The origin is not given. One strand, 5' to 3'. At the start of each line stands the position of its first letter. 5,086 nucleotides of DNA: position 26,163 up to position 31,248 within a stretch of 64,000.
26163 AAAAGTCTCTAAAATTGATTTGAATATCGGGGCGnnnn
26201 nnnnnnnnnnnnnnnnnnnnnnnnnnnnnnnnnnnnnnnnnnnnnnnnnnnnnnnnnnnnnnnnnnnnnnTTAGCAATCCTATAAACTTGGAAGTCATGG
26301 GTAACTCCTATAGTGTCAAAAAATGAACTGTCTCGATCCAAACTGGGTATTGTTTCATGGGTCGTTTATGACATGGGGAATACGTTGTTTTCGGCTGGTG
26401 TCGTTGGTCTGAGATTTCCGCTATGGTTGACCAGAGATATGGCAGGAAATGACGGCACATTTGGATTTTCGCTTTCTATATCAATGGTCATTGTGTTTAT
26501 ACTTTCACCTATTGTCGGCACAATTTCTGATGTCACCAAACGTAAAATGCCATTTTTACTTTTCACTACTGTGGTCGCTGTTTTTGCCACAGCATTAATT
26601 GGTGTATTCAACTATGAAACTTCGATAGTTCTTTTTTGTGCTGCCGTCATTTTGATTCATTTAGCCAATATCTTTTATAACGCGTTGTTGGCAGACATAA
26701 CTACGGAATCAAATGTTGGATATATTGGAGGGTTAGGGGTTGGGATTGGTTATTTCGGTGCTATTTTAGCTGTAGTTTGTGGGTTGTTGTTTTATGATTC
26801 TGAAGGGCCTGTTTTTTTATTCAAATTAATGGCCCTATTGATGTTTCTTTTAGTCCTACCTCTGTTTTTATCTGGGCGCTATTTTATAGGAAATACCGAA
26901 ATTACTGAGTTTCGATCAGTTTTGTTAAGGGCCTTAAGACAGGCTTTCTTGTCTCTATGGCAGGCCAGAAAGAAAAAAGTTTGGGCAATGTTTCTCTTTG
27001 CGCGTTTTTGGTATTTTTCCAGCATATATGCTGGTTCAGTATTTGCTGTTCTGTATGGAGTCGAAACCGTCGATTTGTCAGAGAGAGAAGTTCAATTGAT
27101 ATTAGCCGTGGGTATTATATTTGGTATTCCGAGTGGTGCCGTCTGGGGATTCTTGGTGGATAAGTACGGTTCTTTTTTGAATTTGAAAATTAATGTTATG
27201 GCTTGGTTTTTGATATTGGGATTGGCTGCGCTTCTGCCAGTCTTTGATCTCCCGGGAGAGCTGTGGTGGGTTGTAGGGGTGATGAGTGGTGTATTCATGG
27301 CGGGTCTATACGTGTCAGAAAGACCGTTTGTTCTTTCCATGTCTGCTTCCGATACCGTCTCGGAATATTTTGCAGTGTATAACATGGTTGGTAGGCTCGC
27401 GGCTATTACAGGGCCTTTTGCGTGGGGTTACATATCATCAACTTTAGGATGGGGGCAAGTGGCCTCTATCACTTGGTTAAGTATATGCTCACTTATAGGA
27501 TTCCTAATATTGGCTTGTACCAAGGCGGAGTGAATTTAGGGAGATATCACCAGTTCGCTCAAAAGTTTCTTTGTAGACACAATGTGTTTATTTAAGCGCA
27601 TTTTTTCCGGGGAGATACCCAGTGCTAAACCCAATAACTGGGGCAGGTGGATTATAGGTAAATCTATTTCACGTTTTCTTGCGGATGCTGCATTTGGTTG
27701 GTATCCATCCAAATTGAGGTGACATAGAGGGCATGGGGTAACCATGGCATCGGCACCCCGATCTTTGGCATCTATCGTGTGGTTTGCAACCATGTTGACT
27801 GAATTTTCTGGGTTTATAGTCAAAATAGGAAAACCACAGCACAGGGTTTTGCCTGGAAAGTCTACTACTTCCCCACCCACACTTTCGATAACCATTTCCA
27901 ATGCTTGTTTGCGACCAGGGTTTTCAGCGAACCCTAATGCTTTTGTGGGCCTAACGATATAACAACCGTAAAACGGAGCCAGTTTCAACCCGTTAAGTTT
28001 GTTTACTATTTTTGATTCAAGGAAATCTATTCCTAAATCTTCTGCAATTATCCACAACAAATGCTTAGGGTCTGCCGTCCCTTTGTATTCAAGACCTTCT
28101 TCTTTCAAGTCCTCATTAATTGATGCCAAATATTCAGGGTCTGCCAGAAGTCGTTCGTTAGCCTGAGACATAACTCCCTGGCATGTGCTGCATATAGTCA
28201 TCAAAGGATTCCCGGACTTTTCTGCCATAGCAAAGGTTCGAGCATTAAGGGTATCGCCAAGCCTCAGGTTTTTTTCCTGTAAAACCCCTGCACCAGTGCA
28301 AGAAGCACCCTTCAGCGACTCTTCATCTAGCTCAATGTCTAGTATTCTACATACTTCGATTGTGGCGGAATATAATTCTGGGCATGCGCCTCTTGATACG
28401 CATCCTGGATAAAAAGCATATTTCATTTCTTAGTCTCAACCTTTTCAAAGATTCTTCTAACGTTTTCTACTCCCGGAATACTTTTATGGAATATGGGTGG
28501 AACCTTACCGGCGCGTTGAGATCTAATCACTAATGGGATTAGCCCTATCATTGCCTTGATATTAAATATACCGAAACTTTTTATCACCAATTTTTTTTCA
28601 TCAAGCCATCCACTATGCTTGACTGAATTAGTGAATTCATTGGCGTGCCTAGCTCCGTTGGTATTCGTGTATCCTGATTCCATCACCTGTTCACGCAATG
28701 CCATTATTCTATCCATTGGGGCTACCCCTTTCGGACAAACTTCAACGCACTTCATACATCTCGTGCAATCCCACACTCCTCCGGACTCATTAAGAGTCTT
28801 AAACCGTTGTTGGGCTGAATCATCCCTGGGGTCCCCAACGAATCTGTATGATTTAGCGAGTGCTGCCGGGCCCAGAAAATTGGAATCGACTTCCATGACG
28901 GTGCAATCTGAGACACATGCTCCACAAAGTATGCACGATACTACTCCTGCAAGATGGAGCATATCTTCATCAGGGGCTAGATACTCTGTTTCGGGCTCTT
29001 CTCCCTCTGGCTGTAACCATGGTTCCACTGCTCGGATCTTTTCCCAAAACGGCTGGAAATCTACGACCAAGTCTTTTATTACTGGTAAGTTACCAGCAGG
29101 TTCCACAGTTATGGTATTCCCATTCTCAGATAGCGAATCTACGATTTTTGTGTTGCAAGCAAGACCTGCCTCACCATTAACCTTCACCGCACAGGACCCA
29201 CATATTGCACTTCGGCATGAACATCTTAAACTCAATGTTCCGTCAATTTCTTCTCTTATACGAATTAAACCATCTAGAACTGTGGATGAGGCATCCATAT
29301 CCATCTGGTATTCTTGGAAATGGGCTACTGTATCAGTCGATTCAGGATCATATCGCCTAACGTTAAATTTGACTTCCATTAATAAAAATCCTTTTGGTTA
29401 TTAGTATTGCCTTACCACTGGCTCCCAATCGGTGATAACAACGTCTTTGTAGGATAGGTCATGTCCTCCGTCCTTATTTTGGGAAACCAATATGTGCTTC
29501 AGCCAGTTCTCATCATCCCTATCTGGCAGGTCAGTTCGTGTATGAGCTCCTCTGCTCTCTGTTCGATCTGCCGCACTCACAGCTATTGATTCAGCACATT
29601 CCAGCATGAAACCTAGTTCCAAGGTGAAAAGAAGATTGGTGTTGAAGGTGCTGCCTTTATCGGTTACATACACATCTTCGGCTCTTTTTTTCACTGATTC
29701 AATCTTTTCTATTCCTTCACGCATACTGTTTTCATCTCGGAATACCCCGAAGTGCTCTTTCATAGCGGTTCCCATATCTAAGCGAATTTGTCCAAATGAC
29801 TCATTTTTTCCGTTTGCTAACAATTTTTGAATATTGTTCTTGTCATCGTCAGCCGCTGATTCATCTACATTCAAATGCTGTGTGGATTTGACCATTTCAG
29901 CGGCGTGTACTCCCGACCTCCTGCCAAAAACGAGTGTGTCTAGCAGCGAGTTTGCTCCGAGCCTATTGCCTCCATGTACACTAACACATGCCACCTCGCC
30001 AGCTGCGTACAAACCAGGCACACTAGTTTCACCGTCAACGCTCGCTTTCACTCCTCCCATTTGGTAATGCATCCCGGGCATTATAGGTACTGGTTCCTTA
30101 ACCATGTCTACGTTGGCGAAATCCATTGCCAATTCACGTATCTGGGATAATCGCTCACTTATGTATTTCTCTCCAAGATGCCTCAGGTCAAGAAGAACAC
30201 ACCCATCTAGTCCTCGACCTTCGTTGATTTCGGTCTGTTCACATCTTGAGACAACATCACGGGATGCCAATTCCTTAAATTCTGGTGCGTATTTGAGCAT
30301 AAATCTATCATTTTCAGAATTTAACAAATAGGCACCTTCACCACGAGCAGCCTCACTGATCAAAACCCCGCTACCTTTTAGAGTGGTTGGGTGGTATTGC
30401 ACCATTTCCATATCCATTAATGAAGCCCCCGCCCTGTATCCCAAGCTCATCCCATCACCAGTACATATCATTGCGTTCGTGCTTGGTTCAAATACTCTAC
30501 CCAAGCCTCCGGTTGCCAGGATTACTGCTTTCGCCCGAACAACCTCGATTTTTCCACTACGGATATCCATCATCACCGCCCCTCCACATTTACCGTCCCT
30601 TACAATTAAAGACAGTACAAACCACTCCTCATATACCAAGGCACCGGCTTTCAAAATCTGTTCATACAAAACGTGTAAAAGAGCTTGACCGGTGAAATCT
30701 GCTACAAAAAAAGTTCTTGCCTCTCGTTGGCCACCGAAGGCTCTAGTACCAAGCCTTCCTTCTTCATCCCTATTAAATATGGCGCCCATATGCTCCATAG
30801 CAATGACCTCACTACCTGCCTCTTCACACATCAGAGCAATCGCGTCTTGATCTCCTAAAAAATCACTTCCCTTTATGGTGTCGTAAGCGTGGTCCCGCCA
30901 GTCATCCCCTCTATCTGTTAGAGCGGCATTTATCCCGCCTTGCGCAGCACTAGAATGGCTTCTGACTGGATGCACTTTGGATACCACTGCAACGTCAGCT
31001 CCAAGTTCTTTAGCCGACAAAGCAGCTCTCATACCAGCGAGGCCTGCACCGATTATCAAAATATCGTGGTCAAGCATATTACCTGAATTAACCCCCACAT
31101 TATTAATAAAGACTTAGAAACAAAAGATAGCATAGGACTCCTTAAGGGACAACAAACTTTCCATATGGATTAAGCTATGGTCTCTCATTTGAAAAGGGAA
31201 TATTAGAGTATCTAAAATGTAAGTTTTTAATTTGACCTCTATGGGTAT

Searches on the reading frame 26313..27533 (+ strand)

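Call 87: search_protein_families(library=pfam, proteins=[window:26313-27533:+], max_evalue=0.000001)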
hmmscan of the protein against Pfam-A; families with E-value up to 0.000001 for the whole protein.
window:26313-27533:+ (406 aa): 2 families
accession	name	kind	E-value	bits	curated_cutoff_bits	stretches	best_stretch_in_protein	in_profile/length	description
PF07690.21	MFS_1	-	1.7e-25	90.1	33.4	2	26-368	10-347/347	Major Facilitator Superfamily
PF11700.14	ATG22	-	6.4e-11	42.1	24.1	1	53-400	76-472/482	Vacuole effluxer Atg22 like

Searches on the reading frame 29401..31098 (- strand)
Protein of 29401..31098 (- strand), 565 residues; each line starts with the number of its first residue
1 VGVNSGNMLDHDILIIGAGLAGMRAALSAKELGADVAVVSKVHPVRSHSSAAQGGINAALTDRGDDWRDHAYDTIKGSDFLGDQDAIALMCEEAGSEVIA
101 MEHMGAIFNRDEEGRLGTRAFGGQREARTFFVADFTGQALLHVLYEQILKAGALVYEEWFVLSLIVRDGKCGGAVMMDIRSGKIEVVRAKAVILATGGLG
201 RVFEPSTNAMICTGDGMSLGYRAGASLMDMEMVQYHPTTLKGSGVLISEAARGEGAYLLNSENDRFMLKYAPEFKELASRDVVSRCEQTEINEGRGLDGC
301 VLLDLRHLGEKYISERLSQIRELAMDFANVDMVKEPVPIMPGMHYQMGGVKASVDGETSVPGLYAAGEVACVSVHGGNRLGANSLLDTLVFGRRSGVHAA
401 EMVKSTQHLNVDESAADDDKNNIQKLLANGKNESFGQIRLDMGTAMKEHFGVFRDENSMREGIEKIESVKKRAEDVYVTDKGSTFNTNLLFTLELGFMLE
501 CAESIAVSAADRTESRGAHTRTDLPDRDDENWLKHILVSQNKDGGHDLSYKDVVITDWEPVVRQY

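Call 87: search_protein_families(library=pfam, proteins=[window:29401-31098:-], max_evalue=0.000001)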
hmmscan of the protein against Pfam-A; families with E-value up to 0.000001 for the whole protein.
window:29401-31098:- (565 aa): 5 families
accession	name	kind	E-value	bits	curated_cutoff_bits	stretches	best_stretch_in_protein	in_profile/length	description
PF00890.30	FAD_binding_2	-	1.1e-108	364.5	20.4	1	12-385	1-414/414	FAD binding domain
PF02910.25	Succ_DH_flav_C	-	3.2e-44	150.5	20.8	1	439-565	1-130/130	Fumarate reductase flavoprotein C-term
PF03486.20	HI0933_like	-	1.1e-09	38.5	50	0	12-57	2-48/244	HI0933-like protein Rossmann domain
PF01266.30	DAO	-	3.7e-09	37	27.9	1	12-202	1-208/353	FAD dependent oxidoreductase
PF07992.20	Pyr_redox_2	-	2e-08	34.4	26.1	0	12-54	2-40/291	Pyridine nucleotide-disulphide oxidoreductase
